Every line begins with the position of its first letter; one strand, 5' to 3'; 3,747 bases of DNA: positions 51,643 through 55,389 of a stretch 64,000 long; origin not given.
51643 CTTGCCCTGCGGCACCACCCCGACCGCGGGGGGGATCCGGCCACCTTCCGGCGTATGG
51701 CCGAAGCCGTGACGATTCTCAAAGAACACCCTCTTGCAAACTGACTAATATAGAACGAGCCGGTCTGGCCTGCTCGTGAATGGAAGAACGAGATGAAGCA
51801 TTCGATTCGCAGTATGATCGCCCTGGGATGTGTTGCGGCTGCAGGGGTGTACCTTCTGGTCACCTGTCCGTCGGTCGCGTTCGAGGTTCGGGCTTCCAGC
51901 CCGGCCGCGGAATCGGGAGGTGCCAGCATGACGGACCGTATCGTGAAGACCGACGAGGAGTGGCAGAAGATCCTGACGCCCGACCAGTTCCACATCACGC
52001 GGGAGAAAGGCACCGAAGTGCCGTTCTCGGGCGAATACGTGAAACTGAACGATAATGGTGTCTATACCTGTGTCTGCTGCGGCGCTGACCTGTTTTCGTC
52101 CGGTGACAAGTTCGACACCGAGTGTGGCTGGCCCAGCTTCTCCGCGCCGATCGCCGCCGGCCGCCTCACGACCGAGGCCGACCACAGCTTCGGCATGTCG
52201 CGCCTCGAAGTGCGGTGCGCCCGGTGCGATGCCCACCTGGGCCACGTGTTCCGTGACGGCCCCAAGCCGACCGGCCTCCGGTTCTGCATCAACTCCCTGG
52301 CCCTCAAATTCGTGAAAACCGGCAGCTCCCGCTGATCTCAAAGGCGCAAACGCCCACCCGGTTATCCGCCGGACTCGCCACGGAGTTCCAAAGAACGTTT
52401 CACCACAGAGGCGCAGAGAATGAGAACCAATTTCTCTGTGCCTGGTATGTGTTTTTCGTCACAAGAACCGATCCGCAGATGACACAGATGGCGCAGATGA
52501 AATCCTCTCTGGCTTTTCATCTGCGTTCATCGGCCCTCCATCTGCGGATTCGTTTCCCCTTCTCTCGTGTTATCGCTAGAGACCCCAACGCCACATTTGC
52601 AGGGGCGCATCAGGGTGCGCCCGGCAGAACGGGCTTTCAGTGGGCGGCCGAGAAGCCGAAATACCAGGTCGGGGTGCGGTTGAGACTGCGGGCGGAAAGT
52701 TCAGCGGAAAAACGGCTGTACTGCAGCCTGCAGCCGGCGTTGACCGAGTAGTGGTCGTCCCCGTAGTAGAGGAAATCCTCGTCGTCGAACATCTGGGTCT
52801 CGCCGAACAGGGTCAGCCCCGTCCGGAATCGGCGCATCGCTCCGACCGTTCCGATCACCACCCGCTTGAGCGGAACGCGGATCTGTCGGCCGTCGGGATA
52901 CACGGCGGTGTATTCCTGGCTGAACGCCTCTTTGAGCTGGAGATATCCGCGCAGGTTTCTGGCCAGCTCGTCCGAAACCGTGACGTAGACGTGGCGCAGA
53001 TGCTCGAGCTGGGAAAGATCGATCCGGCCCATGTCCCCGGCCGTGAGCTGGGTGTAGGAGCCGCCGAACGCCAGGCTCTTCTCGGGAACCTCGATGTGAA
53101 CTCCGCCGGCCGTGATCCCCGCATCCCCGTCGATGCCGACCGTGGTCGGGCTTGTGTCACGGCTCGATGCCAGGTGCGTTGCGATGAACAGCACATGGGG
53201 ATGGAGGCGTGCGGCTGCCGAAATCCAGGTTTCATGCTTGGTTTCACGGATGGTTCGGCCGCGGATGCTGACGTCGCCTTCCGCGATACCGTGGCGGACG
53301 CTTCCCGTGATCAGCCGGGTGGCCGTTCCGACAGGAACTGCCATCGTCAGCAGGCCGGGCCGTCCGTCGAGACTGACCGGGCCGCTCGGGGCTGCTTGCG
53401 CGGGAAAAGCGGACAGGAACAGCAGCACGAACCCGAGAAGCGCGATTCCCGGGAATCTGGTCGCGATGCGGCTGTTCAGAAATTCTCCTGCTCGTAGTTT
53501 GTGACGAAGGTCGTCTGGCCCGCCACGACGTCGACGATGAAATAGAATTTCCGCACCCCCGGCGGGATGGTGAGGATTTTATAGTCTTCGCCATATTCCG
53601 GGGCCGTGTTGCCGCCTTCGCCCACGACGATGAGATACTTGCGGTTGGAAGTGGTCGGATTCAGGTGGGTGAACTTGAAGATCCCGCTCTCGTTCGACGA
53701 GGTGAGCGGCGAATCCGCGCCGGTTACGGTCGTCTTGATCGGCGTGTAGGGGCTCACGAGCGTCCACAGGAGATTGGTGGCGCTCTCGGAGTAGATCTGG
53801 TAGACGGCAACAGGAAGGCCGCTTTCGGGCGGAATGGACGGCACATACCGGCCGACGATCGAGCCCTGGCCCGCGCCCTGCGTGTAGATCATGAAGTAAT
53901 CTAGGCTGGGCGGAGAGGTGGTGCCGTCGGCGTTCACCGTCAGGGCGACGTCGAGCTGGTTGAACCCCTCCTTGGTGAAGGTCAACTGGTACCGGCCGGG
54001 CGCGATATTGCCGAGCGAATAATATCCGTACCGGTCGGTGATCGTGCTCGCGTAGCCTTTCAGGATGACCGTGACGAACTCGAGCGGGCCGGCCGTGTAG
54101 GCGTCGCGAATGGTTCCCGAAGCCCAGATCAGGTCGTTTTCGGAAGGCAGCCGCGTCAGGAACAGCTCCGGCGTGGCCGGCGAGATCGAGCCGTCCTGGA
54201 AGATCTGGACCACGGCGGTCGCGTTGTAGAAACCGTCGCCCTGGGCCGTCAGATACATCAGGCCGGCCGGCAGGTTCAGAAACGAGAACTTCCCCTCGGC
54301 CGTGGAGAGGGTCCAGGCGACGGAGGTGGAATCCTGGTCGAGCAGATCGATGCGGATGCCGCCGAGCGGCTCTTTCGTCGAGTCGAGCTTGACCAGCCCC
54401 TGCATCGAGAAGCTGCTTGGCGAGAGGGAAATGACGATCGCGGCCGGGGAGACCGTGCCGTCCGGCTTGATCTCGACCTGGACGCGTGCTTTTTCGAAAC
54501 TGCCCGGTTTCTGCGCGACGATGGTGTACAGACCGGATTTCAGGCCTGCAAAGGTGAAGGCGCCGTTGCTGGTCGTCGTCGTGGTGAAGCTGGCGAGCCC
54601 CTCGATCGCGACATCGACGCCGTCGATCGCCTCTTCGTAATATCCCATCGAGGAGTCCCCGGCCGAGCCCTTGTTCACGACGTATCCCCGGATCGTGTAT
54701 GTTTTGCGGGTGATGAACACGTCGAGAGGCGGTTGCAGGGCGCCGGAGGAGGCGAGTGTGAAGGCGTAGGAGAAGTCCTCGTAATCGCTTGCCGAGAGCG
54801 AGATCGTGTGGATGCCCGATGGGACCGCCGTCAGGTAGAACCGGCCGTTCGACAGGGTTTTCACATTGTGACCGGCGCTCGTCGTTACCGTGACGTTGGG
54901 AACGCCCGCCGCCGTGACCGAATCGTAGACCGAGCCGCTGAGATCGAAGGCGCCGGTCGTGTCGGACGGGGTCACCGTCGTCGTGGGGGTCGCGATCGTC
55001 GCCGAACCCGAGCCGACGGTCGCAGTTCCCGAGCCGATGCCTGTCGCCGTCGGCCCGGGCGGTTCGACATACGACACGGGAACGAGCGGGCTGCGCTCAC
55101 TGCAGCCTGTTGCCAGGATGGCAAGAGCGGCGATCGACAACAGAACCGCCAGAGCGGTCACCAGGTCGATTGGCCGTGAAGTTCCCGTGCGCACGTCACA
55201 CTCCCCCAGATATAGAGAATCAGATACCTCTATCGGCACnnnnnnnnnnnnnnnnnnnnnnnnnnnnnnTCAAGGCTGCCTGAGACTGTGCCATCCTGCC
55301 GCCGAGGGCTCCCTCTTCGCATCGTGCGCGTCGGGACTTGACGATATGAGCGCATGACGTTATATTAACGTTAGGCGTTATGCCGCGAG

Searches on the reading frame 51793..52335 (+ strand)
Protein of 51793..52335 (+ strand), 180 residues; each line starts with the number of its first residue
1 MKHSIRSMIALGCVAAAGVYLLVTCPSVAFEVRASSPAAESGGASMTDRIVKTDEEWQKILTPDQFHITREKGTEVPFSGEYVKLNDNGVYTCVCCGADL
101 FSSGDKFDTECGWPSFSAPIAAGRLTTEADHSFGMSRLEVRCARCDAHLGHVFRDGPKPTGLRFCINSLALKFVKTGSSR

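Call 13: search_protein_families(library=pfam, proteins=[window:51793-52335:+], max_evalue=0.001)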
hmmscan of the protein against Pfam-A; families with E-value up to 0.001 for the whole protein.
window:51793-52335:+ (180 aa): 1 family
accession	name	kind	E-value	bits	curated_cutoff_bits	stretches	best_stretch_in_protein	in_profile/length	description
PF01641.26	SelR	-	6.2e-50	168.4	24.9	1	61-174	1-115/116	SelR domain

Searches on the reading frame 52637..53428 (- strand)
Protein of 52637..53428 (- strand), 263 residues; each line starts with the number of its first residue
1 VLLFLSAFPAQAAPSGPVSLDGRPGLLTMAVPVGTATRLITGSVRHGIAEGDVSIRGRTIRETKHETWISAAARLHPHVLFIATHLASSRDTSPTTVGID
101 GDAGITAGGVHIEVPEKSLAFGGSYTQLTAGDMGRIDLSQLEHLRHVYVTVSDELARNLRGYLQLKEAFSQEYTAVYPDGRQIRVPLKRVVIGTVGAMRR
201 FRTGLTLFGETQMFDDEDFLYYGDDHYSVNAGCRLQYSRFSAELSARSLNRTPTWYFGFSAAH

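Call 13: search_protein_families(library=pfam, proteins=[window:52637-53428:-], max_evalue=0.001)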
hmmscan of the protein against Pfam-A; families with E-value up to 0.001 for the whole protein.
window:52637-53428:- (263 aa): 0 families

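Call 67: search_protein_families(library=pfam, proteins=[window:52637-53428:-], max_evalue=1)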
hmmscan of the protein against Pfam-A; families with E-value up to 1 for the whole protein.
window:52637-53428:- (263 aa): 1 family
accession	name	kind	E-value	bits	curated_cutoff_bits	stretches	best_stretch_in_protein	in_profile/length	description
PF23912.1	DUF7254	-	0.024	15.4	27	0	194-230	39-73/101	Domain of unknown function (DUF7254)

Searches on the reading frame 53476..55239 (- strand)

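Call 13: search_protein_families(library=pfam, proteins=[window:53476-55239:-], max_evalue=0.001)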
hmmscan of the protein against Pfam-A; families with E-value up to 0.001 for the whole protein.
window:53476-55239:- (587 aa): 9 families
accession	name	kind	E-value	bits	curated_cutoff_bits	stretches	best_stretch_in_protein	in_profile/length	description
PF13620.12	CarboxypepD_reg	-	5.1e-38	129.7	32.3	4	374-441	3-75/82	Carboxypeptidase regulatory-like domain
PF13715.12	CarbopepD_reg_2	-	1.1e-25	90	32.2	3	374-441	2-70/88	CarboxypepD_reg-like domain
PF17210.9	SdrD_B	-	1.1e-15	58.3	29.7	1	202-252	21-74/112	SdrD B-like domain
PF09430.16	EMC7_beta-sandw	-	1.8e-14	54.4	26.6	1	208-269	10-71/122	ER membrane protein complex subunit 7, beta-sandwich domain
PF17802.7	SpaA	-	1.4e-10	41.6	23.1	0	283-329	6-54/91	Prealbumin-like fold domain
PF14686.12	fn3_3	-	1.2e-07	31.9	24.4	0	216-262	25-72/75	Polysaccharide lyase family 4, domain II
PF23193.1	NOMO_3rd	-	1.1e-06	29.1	27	0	218-260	60-100/120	NOMO third transthyretin-like domain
PF08308.17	PEGA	-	2.4e-05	24.6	20.8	0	411-441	31-61/71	PEGA domain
PF11008.14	DUF2846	-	0.00014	22.3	34.3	0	405-438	39-71/92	Protein of unknown function (DUF2846)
